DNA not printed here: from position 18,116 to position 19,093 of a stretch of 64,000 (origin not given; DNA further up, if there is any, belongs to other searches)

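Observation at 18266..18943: Uncharacterised AT-rich gene wedged between the split transketolase subunit genes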

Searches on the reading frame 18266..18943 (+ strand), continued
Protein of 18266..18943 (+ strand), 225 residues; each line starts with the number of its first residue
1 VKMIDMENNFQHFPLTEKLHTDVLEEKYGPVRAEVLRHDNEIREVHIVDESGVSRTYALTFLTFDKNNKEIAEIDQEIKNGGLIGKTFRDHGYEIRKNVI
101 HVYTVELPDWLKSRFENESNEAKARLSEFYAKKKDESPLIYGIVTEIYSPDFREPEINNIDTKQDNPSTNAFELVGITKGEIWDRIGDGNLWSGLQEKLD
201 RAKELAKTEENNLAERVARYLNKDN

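Call 54: list_cluster_members(proteins=[P0169, P0182, P0197, P0225, P0242, P0252, P0269, P0249, P0139, P0236])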
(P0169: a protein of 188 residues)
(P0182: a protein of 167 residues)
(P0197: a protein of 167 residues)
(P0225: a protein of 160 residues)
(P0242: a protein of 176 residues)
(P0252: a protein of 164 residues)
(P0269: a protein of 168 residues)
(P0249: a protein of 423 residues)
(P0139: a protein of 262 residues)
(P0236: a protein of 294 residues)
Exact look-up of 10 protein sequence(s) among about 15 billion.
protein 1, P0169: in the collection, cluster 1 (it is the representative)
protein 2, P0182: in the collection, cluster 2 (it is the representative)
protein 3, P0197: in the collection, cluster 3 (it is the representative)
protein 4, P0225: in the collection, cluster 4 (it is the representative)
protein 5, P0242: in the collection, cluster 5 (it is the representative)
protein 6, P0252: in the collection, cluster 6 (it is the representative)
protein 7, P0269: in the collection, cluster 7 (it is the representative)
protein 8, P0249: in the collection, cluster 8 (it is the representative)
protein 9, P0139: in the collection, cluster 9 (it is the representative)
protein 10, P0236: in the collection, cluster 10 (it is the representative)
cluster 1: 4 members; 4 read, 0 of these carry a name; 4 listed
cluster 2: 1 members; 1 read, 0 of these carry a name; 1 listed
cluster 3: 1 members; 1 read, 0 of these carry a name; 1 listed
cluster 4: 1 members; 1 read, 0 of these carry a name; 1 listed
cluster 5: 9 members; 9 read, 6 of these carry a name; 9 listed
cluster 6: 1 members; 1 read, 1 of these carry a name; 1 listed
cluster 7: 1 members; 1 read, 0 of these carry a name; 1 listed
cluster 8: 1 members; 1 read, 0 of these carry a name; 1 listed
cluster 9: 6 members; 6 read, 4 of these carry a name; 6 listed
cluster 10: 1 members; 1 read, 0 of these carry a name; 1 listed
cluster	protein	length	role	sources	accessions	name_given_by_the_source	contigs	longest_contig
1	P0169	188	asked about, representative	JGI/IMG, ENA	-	-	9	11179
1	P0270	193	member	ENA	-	-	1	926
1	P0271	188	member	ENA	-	-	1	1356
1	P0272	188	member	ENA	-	-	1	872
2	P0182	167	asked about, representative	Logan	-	-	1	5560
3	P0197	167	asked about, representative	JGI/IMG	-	-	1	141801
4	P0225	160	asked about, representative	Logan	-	-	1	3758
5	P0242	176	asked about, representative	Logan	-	-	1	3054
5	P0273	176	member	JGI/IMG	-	hypothetical protein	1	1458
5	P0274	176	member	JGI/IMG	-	hypothetical protein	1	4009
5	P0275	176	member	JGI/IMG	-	hypothetical protein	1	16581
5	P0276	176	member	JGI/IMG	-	hypothetical protein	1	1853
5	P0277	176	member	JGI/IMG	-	hypothetical protein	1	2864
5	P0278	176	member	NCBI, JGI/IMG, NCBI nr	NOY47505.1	MAG: hypothetical protein GXO84_04795 [Chlorobi bacterium] | hypothetical protein [Chlorobiota bacterium]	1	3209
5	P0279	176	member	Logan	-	-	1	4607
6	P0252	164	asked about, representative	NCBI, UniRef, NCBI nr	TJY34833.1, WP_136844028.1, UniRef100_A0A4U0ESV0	hypothetical protein [Pontimicrobium aquaticum] | Uncharacterized protein n=1 Tax=Pontimicrobium aquaticum TaxID=2565367 ...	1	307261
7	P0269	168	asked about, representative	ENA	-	-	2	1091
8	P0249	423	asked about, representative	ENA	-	-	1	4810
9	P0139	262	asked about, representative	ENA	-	-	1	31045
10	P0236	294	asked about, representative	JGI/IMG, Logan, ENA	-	-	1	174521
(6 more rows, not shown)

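Call 60: search_protein_families(library=pfam, alignment_id=A3, max_evalue=0.001)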
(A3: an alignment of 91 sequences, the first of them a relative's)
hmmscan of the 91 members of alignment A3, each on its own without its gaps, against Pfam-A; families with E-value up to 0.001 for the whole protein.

A. member 1, L001:5153-5998:+ (282 aa): 0 families

B. families by the number of members that match (of 91 scanned): 181 families (the first 25 are shown)
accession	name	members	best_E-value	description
PF14528.11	LAGLIDADG_3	3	1.4e-27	LAGLIDADG-like domain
PF20720.3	nSTAND3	3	8.9e-08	Novel STAND NTPase 3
PF00004.35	AAA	2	3.7e-99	ATPase family associated with various cellular activities (AAA)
PF07724.20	AAA_2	2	2e-70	AAA domain (Cdc48 subfamily)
PF02016.21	Peptidase_S66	2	2.7e-41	LD-carboxypeptidase N-terminal domain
PF00587.30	tRNA-synt_2b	2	1.7e-32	tRNA synthetase class II core domain (G, H, P, S and T)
PF17676.7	Peptidase_S66C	2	2.7e-31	LD-carboxypeptidase C-terminal domain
PF14890.11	Intein_splicing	2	5.6e-27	Intein splicing domain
PF03129.25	HGTP_anticodon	2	1.8e-23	Anticodon binding domain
PF07728.20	AAA_5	2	1.1e-20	AAA domain (dynein-related subfamily)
PF13649.12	Methyltransf_25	2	2e-17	Methyltransferase domain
PF08241.18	Methyltransf_11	2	2.5e-17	Methyltransferase domain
PF13191.12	AAA_16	2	3.3e-15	AAA ATPase domain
PF13847.12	Methyltransf_31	2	3.8e-13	Methyltransferase domain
PF08242.18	Methyltransf_12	2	7.8e-13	Methyltransferase domain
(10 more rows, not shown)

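Call 68: search_protein_families(library=pfam, alignment_id=A2, max_evalue=10)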
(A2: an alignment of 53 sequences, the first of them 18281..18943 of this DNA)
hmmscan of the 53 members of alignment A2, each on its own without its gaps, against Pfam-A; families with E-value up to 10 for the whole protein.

A. member 1, window:18281-18943:+ (220 aa): 0 families

B. families by the number of members that match (of 53 scanned): 26 families (the first 25 are shown)
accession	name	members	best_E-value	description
PF24204.1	DUF7428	2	0.0054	Domain of unknown function (DUF7428)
PF03513.19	Cloacin_immun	1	0.022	Cloacin immunity protein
PF06578.17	YscK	1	0.029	YOP proteins translocation protein K (YscK)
PF03147.19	FDX-ACB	1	0.042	Ferredoxin-fold anticodon binding domain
PF02758.22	PYRIN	1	0.044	PAAD/DAPIN/Pyrin domain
PF24495.1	Ig_TMEM131_2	1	0.048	Transmembrane protein 131 second Ig-like domain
PF10789.14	Phage_RpbA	1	0.05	Phage RNA polymerase binding, RpbA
PF20314.3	DUF6610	1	0.071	Family of unknown function (DUF6610)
PF00482.28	T2SSF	1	0.075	Type II secretion system (T2SS), protein F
PF17236.8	SU10_MCP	1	0.094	SU10 major capsid protein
PF18536.7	DUF5623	1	0.1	Domain of unknown function (DUF5623)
PF07706.17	TAT_ubiq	1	0.11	Aminotransferase ubiquitination site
PF09378.16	HAS-barrel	1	0.11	HAS barrel domain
PF09465.16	LBR_tudor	1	0.13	Lamin-B receptor of TUDOR domain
PF18561.7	Regnase_1_C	1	0.13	Endoribonuclease Regnase 1/ ZC3H12 C-terminal domain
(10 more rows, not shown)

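Call 71: find_encoding_contigs(protein=P0252, flank=6000, max_places=2)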
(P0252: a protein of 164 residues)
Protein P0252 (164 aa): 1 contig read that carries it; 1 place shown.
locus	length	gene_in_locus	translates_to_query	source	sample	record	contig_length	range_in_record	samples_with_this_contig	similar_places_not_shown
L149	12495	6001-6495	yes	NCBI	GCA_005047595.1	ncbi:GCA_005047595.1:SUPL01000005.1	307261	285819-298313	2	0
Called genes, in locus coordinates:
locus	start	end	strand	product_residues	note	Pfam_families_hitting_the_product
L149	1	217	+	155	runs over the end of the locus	PF13648:Lipocalin_4 (weak)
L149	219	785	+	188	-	-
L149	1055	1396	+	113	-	-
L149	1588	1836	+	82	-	-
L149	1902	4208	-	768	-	PF00270:DEAD, PF04851:ResIII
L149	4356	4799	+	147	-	PF04002:RadC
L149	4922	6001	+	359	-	PF02086:MethyltransfD12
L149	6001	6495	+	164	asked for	-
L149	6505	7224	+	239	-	-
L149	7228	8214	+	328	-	PF00288:GHMP_kinases_N (weak)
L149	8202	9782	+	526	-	PF01725:Ham1p_like, PF13238:AAA_18 (weak), PF00406:ADK (weak), PF13207:AAA_17 (weak)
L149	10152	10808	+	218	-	PF03400:DDE_Tnp_IS1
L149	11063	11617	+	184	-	-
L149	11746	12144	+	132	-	PF07472:PA-IIL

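Call 72: find_encoding_contigs(protein=P0197, flank=6000, max_places=2)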
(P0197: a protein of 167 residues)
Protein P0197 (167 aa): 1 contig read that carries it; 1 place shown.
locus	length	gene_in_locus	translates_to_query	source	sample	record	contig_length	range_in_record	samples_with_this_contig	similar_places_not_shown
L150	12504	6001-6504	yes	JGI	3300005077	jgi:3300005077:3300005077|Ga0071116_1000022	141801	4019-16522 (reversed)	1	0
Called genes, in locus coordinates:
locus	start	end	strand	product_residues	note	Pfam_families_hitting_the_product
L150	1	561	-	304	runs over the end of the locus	PF08271:Zn_Ribbon_TF, PF00382:TFIIB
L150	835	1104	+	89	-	PF24034:DUF7343 (faint)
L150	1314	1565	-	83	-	-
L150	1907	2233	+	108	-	-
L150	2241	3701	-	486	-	PF01368:DHH, PF27767:Arc_Cdc45 (weak), PF21763:DHH_CID, PF02272:DHHA1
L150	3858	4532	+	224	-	-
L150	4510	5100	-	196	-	-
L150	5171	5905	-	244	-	PF01978:TrmB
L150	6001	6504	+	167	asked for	-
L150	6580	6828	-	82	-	-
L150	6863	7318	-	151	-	PF08069:Ribosomal_S13_N, PF00312:Ribosomal_S15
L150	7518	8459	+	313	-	-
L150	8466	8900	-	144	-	PF03692:CxxCxxCC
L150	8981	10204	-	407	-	PF00999:Na_H_Exchanger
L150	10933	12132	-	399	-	PF04851:ResIII, PF00270:DEAD, PF00271:Helicase_C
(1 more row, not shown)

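Call 73: search_dna_similar(query=P0252, collection=plasmids, mode=protein, max_evalue=0.001)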
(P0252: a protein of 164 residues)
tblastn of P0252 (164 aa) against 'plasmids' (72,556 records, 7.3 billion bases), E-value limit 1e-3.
No match.

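Call 74: search_dna_similar(query=window:18281-18943:+, collection=phages, mode=protein, max_evalue=0.001)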
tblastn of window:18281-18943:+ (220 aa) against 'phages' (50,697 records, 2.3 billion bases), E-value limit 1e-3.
No match.

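Call 76: search_protein_families(library=padloc, proteins=[L149:1902-4238:-, L149:4922-5998:+, L149:6001-6492:+, L149:6505-7221:+, L149:7228-8211:+, L149:8202-9779:+], max_evalue=0.01)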
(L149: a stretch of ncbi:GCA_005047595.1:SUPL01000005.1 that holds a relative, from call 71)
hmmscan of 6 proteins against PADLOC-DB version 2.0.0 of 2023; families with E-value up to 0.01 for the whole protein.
L149:1902-4238:- (778 aa): 0 families

L149:4922-5998:+ (359 aa): 6 families
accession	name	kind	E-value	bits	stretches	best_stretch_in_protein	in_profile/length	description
PDLC03261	MTase_II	-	3.1e-49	165.8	1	6-347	304-627/643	Type II methyltransferase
PDLC03385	MTase_II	-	7.7e-25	85.9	1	8-345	4-321/336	Type II methyltransferase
PDLC03257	MTase_II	-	1.2e-14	52.3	1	14-351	14-332/343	Type II methyltransferase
PDLC03298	MTase_II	-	4.9e-14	50.2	2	14-128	3-125/362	Type II methyltransferase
PDLC03342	MTase_II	-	3.9e-08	30.8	1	13-341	25-357/383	Type II methyltransferase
PDLC03345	MTase_II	-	1.1e-05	22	1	15-77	25-91/581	Type II methyltransferase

L149:6001-6492:+ (164 aa): 0 families

L149:6505-7221:+ (239 aa): 1 family
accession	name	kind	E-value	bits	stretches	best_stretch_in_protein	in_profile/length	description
PDLC02614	DrmC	-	0.00032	18.5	1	128-188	51-104/153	DrmC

L149:7228-8211:+ (328 aa): 0 families

L149:8202-9779:+ (526 aa): 2 families
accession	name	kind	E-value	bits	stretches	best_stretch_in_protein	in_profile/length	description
PDLC02373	dCTPase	-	1.7e-06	25.2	1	239-382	150-283/630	-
PDLC04140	mad8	-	0.00032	18.3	1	245-434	29-148/314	mads_8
